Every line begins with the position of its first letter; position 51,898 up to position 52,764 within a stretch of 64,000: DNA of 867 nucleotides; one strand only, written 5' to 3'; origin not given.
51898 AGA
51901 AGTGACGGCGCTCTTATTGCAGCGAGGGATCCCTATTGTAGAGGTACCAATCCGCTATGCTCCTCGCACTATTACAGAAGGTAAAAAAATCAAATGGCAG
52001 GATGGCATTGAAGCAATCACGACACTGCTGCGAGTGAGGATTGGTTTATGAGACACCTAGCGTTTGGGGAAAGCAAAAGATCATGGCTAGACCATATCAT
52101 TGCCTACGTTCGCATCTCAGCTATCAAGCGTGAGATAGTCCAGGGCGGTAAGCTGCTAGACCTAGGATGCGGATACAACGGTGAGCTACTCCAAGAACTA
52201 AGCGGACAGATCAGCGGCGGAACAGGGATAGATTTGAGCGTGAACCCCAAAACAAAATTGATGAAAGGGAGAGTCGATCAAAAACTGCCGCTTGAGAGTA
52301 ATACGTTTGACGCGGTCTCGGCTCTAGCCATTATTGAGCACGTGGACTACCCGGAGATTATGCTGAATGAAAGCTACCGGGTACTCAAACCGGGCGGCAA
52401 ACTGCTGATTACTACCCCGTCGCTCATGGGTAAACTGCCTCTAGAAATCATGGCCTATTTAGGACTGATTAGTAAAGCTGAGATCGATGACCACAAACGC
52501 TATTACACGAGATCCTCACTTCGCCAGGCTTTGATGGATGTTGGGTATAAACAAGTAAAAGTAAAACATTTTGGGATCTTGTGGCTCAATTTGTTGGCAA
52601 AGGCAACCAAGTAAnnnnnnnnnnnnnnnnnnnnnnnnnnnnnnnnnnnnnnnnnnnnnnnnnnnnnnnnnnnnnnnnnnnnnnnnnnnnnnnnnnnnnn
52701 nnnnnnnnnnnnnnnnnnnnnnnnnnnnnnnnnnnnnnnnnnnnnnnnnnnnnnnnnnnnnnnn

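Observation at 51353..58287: Arn-like module: DPM1-like GT2 - SAM methyltransferase - GT-C transferase (plus strand) abutting a DegT aminotransferase and FdtA-like 3,4-ketoisomerase (minus strand)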

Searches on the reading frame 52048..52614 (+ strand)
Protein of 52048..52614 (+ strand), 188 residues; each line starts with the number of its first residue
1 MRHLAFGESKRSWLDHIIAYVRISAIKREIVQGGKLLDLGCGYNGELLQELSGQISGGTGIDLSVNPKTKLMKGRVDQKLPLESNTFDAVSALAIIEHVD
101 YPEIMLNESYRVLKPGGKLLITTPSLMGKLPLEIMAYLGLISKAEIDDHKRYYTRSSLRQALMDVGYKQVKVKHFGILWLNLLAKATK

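Call 3: search_protein_families(library=pfam, proteins=[window:52048-52614:+], max_evalue=0.01)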
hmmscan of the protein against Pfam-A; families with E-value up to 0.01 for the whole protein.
window:52048-52614:+ (188 aa): 11 families
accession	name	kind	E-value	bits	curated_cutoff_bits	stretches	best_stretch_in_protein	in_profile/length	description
PF13489.12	Methyltransf_23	-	1.5e-17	64.3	27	1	30-170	20-162/164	Methyltransferase domain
PF08241.18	Methyltransf_11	-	1.5e-14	54.8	21.2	1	37-121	1-95/95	Methyltransferase domain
PF13847.12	Methyltransf_31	-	2.2e-09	37.6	27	1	74-152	61-128/145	Methyltransferase domain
PF13649.12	Methyltransf_25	-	8.9e-09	36.4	27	1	37-117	2-97/97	Methyltransferase domain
PF08242.18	Methyltransf_12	-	1.9e-07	32.2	30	1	37-119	1-98/98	Methyltransferase domain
PF07021.18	MetW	-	3e-06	27.4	21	1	25-124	6-110/193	Methionine biosynthesis protein MetW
PF01209.24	Ubie_methyltran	-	4.2e-05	23.5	20.1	1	78-123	108-153/233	ubiE/COQ5 methyltransferase family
PF02353.26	CMAS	-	0.0012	18.6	27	0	26-123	56-166/273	Mycolic acid cyclopropane synthetase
PF05148.21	Methyltransf_8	-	0.0029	18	27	1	13-122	55-157/219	Hypothetical methyltransferase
PF20922.3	Anamorsin_N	-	0.0033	17.6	27.1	1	82-124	47-90/163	Anamorsin, N-terminal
PF03291.22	mRNA_G-N7_MeTrfase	-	0.0053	16.3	26.6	0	32-64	58-93/315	mRNA (guanine-N(7))-methyltransferase domain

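Call 6: search_protein_families(library=ncbifam, proteins=[window:52048-52614:+], max_evalue=0.01)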
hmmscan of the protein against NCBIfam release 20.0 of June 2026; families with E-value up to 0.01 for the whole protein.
window:52048-52614:+ (188 aa): 27 families (the best 25 are shown)
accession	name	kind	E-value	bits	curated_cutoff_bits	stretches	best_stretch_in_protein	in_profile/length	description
NF045667.1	MTase_DVU1556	equivalog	2.4e-10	40.2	155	1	31-122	21-120/213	DVU_1556 family methyltransferase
TIGR01983.1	UbiG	equivalog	5.7e-10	38.9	102.95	1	18-123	34-153/228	bifunctional 2-polyprenyl-6-hydroxyphenol methylase/3-demethylubiquinol 3-O-methyltransferase UbiG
NF041537.1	ArsM_AhpD_UU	exception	6.4e-08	31.8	510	1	30-135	74-194/345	arsenite methyltransferase/AhpD domain selenoprotein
NF041536.1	ArsM_DUF2284_UU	exception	2.1e-07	29.7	575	1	31-133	75-192/459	arsenite methyltransferase/DUF2284 domain selenoprotein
NF008823.0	PRK11873.1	subfamily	2.9e-07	30.3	263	1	71-138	132-202/272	arsenite methyltransferase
NF047649.1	MTase_UXPK_star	exception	4.7e-07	29.1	460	1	78-133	138-193/283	methyltransferase/UXPK-star double selenoprotein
TIGR01934.1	MenG_MenH_UbiE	subfamily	1.4e-06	27.8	158.35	1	72-123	93-143/223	ubiquinone/menaquinone biosynthesis methyltransferase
NF001244.0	PRK00216.1-5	equivalog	1.6e-06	27.6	216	1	59-121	77-153/236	bifunctional demethylmenaquinone methyltransferase/2-methoxy-6-polyprenyl-1,4-benzoquinol methylase UbiE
NF001240.0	PRK00216.1-1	equivalog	1.2e-05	24.5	378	1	78-123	125-170/251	bifunctional demethylmenaquinone methyltransferase/2-methoxy-6-polyprenyl-1,4-benzoquinol methylase UbiE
TIGR02081.1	metW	equivalog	1.8e-05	24.4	189.5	1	24-114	5-103/194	methionine biosynthesis protein MetW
NF043040.1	corrin_prot_MT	hypoth_equivalog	1.8e-05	24.3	180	0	82-122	106-148/216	corrinoid protein-associated methyltransferase CpaM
TIGR02072.1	BioC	equivalog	3.1e-05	23.9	184.95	1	34-173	36-177/244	malonyl-ACP O-methyltransferase BioC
TIGR02752.1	MenG_heptapren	equivalog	5.1e-05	22.9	419.85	1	69-121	98-149/231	demethylmenaquinone methyltransferase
NF001243.0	PRK00216.1-4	equivalog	5.6e-05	22.6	235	1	69-121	100-151/237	demethylmenaquinone methyltransferase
NF001242.0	PRK00216.1-3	equivalog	0.00011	21.6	351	1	78-121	132-175/258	bifunctional demethylmenaquinone methyltransferase/2-methoxy-6-polyprenyl-1,4-benzoquinol methylase UbiE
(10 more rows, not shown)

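Call 21: search_solved_structures(query=window:52048-52614:+, max_evalue=0.01)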
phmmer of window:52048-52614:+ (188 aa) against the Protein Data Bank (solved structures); distinct sequences matched with E-value up to 0.01: 24.
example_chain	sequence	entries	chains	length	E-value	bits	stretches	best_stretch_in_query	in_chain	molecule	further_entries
7bif_A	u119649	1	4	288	8.5e-08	35.7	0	43-69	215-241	v22WRAP-T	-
7bie_A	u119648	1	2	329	1.1e-07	35.3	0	43-69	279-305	nvWRAP-T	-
7bid_A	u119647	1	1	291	1.5e-07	34.8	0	43-69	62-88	v31WRAP-T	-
7big_A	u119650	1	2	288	4.7e-07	33.2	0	43-69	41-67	v13WRAP-T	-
1vlm_A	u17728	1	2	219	3.4e-06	30.5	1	8-172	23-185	SAM-dependent methyltransferase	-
8zc8_A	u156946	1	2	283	8.9e-06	29.1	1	27-122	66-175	MitM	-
21zq_A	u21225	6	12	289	9.4e-06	29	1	27-122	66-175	MitM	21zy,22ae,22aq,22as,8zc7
4kdc_A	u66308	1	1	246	4.1e-05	26.9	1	32-135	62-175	3-demethylubiquinone-9 3-methyltransferase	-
4krh_A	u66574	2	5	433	9e-05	25.8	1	32-124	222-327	Phosphoethanolamine N-methyltransferase 2 | Phospholethanolamine N-methyltransferase 2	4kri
4kdr_A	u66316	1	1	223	9.6e-05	25.7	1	32-129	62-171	3-demethylubiquinone-9 3-methyltransferase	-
5dpm_A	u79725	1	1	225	9.9e-05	25.7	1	32-129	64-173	Ubiquinone biosynthesis O-methyltransferase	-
5wp5_A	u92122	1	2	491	0.0001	25.6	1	26-131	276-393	Phosphomethylethanolamine N-methyltransferase 2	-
5gm1_A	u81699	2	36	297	0.00018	24.8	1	78-123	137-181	O-methylransferase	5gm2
6uak_A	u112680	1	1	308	0.00022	24.5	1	79-122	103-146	SAM dependent methyltransferase LahSB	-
4pne_A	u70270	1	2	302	0.00022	24.5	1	26-122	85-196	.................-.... protein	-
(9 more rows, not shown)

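Call 32: find_encoding_contigs(protein=P0095, flank=7000, max_places=1)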
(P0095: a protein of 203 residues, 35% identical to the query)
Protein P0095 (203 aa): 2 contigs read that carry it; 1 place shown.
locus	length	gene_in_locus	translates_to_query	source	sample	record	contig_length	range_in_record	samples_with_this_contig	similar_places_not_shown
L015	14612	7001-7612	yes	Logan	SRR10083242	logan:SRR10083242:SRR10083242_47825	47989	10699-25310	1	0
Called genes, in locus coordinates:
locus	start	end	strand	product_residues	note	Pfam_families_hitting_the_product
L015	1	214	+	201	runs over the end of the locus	PF13580:SIS_2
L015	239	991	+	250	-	PF00923:TAL_FSA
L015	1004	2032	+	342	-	PF00288:GHMP_kinases_N, PF08544:GHMP_kinases_C (weak)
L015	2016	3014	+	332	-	PF01073:3Beta_HSD, PF01370:Epimerase, PF02719:Polysacc_synt_2 (faint), PF04321:RmlD_sub_bind, PF13460:NAD_binding_10, PF16363:GDP_Man_Dehyd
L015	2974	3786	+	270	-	PF00483:NTP_transferase, PF12804:NTP_transf_3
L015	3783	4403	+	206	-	PF00702:Hydrolase, PF13242:Hydrolase_like, PF13419:HAD_2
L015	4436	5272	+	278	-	PF05711:TylF, PF13578:Methyltransf_24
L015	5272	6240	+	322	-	PF00535:Glycos_transf_2, PF13641:Glyco_tranf_2_3 (weak)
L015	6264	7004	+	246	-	PF13489:Methyltransf_23, PF08241:Methyltransf_11, PF08242:Methyltransf_12, PF13649:Methyltransf_25, PF13847:Methyltransf_31 (weak)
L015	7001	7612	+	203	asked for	PF13489:Methyltransf_23, PF08241:Methyltransf_11, PF08242:Methyltransf_12, PF13649:Methyltransf_25 (weak)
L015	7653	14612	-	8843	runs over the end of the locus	-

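Call 67: predict_structure(alignment_id=A2)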
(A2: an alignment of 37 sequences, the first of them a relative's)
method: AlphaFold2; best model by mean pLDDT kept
length: 188 residues; sequences in the alignment: 37
mean_pLDDT: 92.3   pTM: 0.88
mean pLDDT of the five models: 92.3, 91.2, 91.1, 91.0, 89.3
residues with pLDDT >= 90: 137; 70-90: 46; 50-70: 4; < 50: 1
segments of 3 or more residues with pLDDT < 50: none
pLDDT, mean of each block of 10 residues (from residue 1): 66 82 92 97 95 96 94 97 98 96 98 98 93 85 82 97 98 91 97
secondary structure, 60 per line:
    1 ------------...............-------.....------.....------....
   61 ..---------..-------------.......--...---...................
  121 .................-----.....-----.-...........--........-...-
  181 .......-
elements in order: H13-27 E35-39 H46-50 E57-62 E87-93 H102-112 E113-125 H126-137 H143-147 H155-165 E168-175 E181-187

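Call 69: fold_search(model_id=the predicted structure, library=pdb)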
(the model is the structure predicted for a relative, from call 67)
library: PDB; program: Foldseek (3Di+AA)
matches with E <= 10: 1837; with E <= 0.001: 1296
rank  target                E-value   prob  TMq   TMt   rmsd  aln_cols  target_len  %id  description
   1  6f5z_A                1.7e-12  1.00  0.68  0.57   6.1       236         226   19  Complex between the Haloferax volcanii Trm112 methyltransferase activator and the Hvo_0019 putative methyltransferase (released 2018-07-11)
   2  1vlm_B                7.9e-12  1.00  0.69  0.63   3.8       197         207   19  Crystal structure of SAM-dependent methyltransferase, possible histamine N-methyltransferase (TM1293) from Thermotoga  (released 2004-08-24)
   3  6f5z_B                1.4e-11  1.00  0.66  0.55   6.3       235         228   18  Complex between the Haloferax volcanii Trm112 methyltransferase activator and the Hvo_0019 putative methyltransferase (released 2018-07-11)
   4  1vlm_A                4.1e-11  1.00  0.70  0.64   4.0       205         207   20  Crystal structure of SAM-dependent methyltransferase, possible histamine N-methyltransferase (TM1293) from Thermotoga  (released 2004-08-24)
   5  5m58_A                6.7e-11  1.00  0.71  0.60   3.7       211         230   13  Crystal structure of CouO, a C-methyltransferase from Streptomyces rishiriensis (released 2017-02-15)
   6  9fce_A                7.6e-11  1.00  0.69  0.63   3.7       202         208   16  BelI in complex with SAM from Streptomyces sp. UCK14 (released 2024-08-21)
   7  4obw_B                8.6e-11  1.00  0.65  0.54   5.9       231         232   14  crystal structure of yeast Coq5 in the SAM bound form (released 2014-08-06)
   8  4obw_C                1.3e-10  1.00  0.69  0.56   4.7       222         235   14  crystal structure of yeast Coq5 in the SAM bound form (released 2014-08-06)
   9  4obw_A                1.5e-10  1.00  0.68  0.56   5.1       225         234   13  crystal structure of yeast Coq5 in the SAM bound form (released 2014-08-06)
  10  5f8c_A                1.6e-10  1.00  0.67  0.37   5.2       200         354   18  Rv2258c-unbound (released 2016-06-29)
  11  6uv6_C                1.8e-10  1.00  0.67  0.49   8.4       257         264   16  AtmM with bound rebeccamycin analogue (released 2020-11-25)
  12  5m58_B                2.1e-10  1.00  0.65  0.55   5.9       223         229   13  Crystal structure of CouO, a C-methyltransferase from Streptomyces rishiriensis (released 2017-02-15)
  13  5f8e_A                2.5e-10  1.00  0.64  0.36   6.2       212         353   17  Rv2258c-SAH (released 2016-06-29)
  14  4kdc                  2.7e-10  1.00  0.67  0.60   4.5       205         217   19  Crystal Structure of UBIG (released 2014-04-30)
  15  5mgz_A                2.9e-10  1.00  0.71  0.60   4.6       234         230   15  Streptomyces Spheroides NovO (8-demethylnovbiocic acid methyltransferase) with SAH (released 2017-01-18)
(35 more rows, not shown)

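Call 74: search_protein_representatives(protein=window:52048-52614:+)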
Query: 188 residues. Proteins with E-value up to 0.001 (for the whole library): 18449; up to 1e-10: 859; up to 1e-30: 26. The best 150 are listed.
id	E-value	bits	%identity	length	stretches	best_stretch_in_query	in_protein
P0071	6.8e-60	218.5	57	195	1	1-186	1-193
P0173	1.7e-54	200.9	53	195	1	3-186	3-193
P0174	2.2e-43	164.7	50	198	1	2-188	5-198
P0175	1.2e-39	152.5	45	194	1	1-188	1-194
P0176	4.2e-39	150.7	39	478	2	3-186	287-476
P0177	1.2e-38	149.2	43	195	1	1-187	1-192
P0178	4.0e-38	147.5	44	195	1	1-188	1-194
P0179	6.9e-38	146.8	45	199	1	2-184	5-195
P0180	3.9e-37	144.3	47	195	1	1-188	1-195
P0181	2.0e-35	138.8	41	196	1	2-187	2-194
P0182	1.1e-34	136.3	45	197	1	3-185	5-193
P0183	1.9e-34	135.6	45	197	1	2-186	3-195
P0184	4.1e-34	134.5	40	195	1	5-186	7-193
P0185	1.4e-33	132.7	42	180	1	3-163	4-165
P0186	1.8e-33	132.4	40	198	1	2-188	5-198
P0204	3.9e-29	118.2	40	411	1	8-188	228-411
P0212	1.6e-28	116.3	39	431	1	10-176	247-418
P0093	6.3e-28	114.3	41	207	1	3-181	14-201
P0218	6.8e-28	114.2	37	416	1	12-186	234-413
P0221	1.7e-27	112.9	41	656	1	2-187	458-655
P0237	1.5e-26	109.8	38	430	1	9-177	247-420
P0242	5.0e-26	108.1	37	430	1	14-177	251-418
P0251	1.3e-25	106.7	41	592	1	13-184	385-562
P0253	1.6e-25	106.5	36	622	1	14-179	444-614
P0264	4.9e-25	104.9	33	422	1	5-178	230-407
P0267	6.8e-25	104.4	39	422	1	12-186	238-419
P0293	1.2e-23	100.4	41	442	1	2-176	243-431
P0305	5.0e-23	98.3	37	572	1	20-181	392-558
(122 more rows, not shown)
